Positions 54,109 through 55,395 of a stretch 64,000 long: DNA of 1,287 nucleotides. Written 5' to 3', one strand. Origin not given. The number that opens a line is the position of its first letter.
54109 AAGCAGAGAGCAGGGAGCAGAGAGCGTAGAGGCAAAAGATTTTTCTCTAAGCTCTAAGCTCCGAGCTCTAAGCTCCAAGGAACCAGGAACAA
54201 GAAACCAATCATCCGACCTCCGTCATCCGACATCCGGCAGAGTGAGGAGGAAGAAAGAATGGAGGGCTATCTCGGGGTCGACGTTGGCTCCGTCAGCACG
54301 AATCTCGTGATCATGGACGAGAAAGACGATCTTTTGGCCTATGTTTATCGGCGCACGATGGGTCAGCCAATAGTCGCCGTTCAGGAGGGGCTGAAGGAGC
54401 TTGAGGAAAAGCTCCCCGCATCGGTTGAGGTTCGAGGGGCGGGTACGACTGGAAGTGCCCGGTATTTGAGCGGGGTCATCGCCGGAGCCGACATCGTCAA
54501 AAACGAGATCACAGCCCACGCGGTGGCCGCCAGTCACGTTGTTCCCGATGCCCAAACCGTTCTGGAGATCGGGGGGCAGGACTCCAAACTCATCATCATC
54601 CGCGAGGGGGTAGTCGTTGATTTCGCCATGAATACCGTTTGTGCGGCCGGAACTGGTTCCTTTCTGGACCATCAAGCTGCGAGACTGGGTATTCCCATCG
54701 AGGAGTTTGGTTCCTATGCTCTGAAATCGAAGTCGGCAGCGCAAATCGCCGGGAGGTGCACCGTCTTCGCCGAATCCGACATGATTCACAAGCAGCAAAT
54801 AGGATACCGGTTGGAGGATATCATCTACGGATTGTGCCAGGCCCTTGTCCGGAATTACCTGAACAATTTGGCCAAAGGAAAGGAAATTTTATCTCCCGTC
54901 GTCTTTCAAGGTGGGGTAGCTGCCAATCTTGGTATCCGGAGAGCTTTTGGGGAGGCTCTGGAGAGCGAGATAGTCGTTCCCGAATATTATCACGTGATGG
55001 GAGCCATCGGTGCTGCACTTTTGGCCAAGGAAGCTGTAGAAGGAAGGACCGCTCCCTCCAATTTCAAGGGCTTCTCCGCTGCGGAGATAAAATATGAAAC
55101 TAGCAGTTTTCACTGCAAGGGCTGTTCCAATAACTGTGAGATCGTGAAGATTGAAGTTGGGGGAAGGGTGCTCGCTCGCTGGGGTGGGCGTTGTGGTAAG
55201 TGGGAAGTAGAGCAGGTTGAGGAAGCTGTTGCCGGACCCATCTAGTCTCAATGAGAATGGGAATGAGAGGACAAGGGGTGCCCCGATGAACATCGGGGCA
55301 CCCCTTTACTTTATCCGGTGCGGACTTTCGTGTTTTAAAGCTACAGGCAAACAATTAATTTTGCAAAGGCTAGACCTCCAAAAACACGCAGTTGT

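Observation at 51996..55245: Split 'CoA-substrate-specific enzyme activase' system: two DUF2229 proteins plus a BadF/HgdC-type ATPase, with no dehydratase or reductase partner in view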

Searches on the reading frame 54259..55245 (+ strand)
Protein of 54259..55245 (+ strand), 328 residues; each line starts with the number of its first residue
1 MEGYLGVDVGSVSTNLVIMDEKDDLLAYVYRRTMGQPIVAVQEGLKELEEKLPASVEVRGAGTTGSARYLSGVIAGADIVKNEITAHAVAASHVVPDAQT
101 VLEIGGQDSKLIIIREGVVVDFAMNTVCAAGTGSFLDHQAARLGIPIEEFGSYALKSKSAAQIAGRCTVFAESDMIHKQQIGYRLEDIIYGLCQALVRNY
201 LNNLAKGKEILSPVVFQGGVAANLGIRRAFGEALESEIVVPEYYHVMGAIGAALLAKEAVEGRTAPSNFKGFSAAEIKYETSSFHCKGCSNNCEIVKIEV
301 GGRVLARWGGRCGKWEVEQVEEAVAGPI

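Call 7: search_protein_families(library=pfam, proteins=[window:54259-55245:+], max_evalue=0.01)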
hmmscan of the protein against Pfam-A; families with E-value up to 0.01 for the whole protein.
window:54259-55245:+ (328 aa): 2 families
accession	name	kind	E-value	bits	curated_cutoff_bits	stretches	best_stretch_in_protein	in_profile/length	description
PF01869.26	BcrAD_BadFG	-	5.2e-45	154.5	31.5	1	5-256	1-271/271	BadF/BadG/BcrA/BcrD ATPase family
PF02782.22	FGGY_C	-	2.1e-05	24.8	27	1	188-256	127-194/198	FGGY family of carbohydrate kinases, C-terminal domain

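Call 8: search_protein_families(library=ncbifam, proteins=[window:54259-55245:+], max_evalue=0.01)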
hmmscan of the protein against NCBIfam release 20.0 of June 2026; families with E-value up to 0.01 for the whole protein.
window:54259-55245:+ (328 aa): 5 families
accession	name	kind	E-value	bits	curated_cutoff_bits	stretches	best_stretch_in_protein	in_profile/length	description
TIGR00241.1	CoA_E_activ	domain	1.9e-54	184.8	125.4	1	5-255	3-248/248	acyl-CoA dehydratase activase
TIGR03286.1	methan_mark_15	hypoth_equivalog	1e-37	130.1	455.75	1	5-257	147-402/404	methanogenesis marker 15 protein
TIGR02259.1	benz_CoA_red_A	equivalog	2.3e-31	109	578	1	78-225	248-396/432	benzoyl-CoA reductase subunit A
TIGR03192.1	benz_CoA_bzdQ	equivalog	6e-20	71.9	380.2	1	6-256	36-286/293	benzoyl-CoA reductase, bzd-type, subunit Q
TIGR02261.1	benz_CoA_red_D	equivalog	6.8e-18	64.8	312.85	1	35-254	38-260/262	benzoyl-CoA reductase subunit D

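Call 18: search_solved_structures(query=window:54259-55245:+, max_evalue=0.001)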
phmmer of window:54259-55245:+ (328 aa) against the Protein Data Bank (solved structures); distinct sequences matched with E-value up to 0.001: 5.
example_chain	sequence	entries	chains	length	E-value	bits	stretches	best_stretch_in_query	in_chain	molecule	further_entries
9gai_D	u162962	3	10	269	3.7e-41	144.6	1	6-261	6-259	3-methylbenzoyl-CoA reductase alpha subunit MbdQ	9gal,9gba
4eht_A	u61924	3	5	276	4.3e-38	134.5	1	5-273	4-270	Activator of 2-hydroxyisocaproyl-CoA dehydratase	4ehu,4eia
1hux_A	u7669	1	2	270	1.8e-34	122.7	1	5-259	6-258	ACTIVATOR OF (R)-2-HYDROXYGLUTARYL-COA DEHYDRATASE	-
7yyl_E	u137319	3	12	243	8.4e-23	84.3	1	4-258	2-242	Putative CoA-substrate-specific enzyme activase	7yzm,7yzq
9gai_C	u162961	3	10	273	3.1e-22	82.5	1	5-233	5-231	3-methylbenzoyl-CoA reductase delta subunit MbdP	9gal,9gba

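Call 58: predict_structure(alignment_id=A3)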
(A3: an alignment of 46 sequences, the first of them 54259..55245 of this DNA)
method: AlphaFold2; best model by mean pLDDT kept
length: 328 residues; sequences in the alignment: 46
mean_pLDDT: 88.8   pTM: 0.88
mean pLDDT of the five models: 88.8, 88.3, 88.2, 88.1, 86.7
residues with pLDDT >= 90: 208; 70-90: 96; 50-70: 12; < 50: 12
segments of 3 or more residues with pLDDT < 50: 129-131, 320-328
pLDDT, mean of each block of 10 residues (from residue 1): 96 93 97 87 96 93 92 93 96 96 85 93 69 77 93 96 82 94 97 92 90 93 94 93 96 98 91 89 88 86 81 64 38
secondary structure, 60 per line:
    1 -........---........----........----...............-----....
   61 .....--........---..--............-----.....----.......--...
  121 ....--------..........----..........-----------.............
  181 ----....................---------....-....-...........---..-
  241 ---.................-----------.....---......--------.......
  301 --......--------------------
elements in order: E2-9 E13-20 E25-32 H37-51 E57-65 H68-75 H83-94 E100-104 E109-115 E118-124 H133-142 H147-156 H168-180 H185-204 E214-217 H219-222 H224-234 H244-260 H272-276 E280-285 E294-300 E303-308

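Call 79: fold_search(model_id=the predicted structure, library=pdb)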
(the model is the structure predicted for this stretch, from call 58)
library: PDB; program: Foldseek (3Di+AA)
matches with E <= 10: 1541; with E <= 0.001: 1034
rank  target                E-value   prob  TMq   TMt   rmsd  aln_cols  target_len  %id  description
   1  9gai_D                1.2e-27  1.00  0.74  0.91   2.2       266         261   36  3-methylbenzoyl-CoA reductase from Thauera chlorobenzoica (MbdONPQ) (released 2026-02-18)
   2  9gba_D                1.2e-25  1.00  0.73  0.91   2.2       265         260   36  3-methylbenzoyl-CoA reductase from Thauera chlorobenzoica (MbdONPQ) + AMPPNP (released 2026-02-18)
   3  4ehu_B                2.9e-24  1.00  0.69  0.86   2.8       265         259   32  Activator of the 2-Hydroxyisocaproyl-CoA Dehydratase from Clostridium difficile with bound ADPNP (released 2012-08-08)
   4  4eht_B                4.8e-24  1.00  0.70  0.87   2.8       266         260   33  Activator of the 2-Hydroxyisocaproyl-CoA dehydratase from Clostridium difficile with bound ADP (released 2012-08-08)
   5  1hux_A                5.7e-24  1.00  0.71  0.89   2.7       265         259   33  CRYSTAL STRUCTURE OF THE ACIDAMINOCOCCUS FERMENTANS (R)-2-HYDROXYGLUTARYL-COA DEHYDRATASE COMPONENT A (released 2001-03-21)
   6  4eht_A                6.0e-24  1.00  0.71  0.86   2.4       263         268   33  Activator of the 2-Hydroxyisocaproyl-CoA dehydratase from Clostridium difficile with bound ADP (released 2012-08-08)
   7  9gai_C                2.6e-21  1.00  0.70  0.86   2.6       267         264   29  3-methylbenzoyl-CoA reductase from Thauera chlorobenzoica (MbdONPQ) (released 2026-02-18)
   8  9gai_O                8.8e-21  1.00  0.67  0.81   3.2       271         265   28  3-methylbenzoyl-CoA reductase from Thauera chlorobenzoica (MbdONPQ) (released 2026-02-18)
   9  7yyl_E                2.0e-17  1.00  0.62  0.82   3.3       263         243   30  nucleotide-free DCCP:DCCP-R complex (released 2022-12-28)
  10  7yyl_F                1.2e-16  1.00  0.62  0.82   3.6       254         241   31  nucleotide-free DCCP:DCCP-R complex (released 2022-12-28)
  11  3h1q_A                1.1e-12  1.00  0.52  0.63   6.3       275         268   19  Crystal structure of ethanolamine utilization protein EutJ from Carboxydothermus hydrogenoformans (released 2009-05-19)
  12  3h1q_B                8.3e-12  1.00  0.51  0.60   6.2       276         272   19  Crystal structure of ethanolamine utilization protein EutJ from Carboxydothermus hydrogenoformans (released 2009-05-19)
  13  3en9_A                3.5e-11  1.00  0.55  0.38  15.8       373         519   16  Structure of the Methanococcus jannaschii KAE1-BUD32 fusion protein (released 2008-11-04)
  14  8unk_K                5.8e-11  1.00  0.56  0.58   5.8       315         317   16  Structure of the KEOPS complex (Cgi121/Bud32/Kae1/Pcc1) (released 2024-12-18)
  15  3en9_B                1.1e-10  1.00  0.51  0.35  17.1       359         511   16  Structure of the Methanococcus jannaschii KAE1-BUD32 fusion protein (released 2008-11-04)
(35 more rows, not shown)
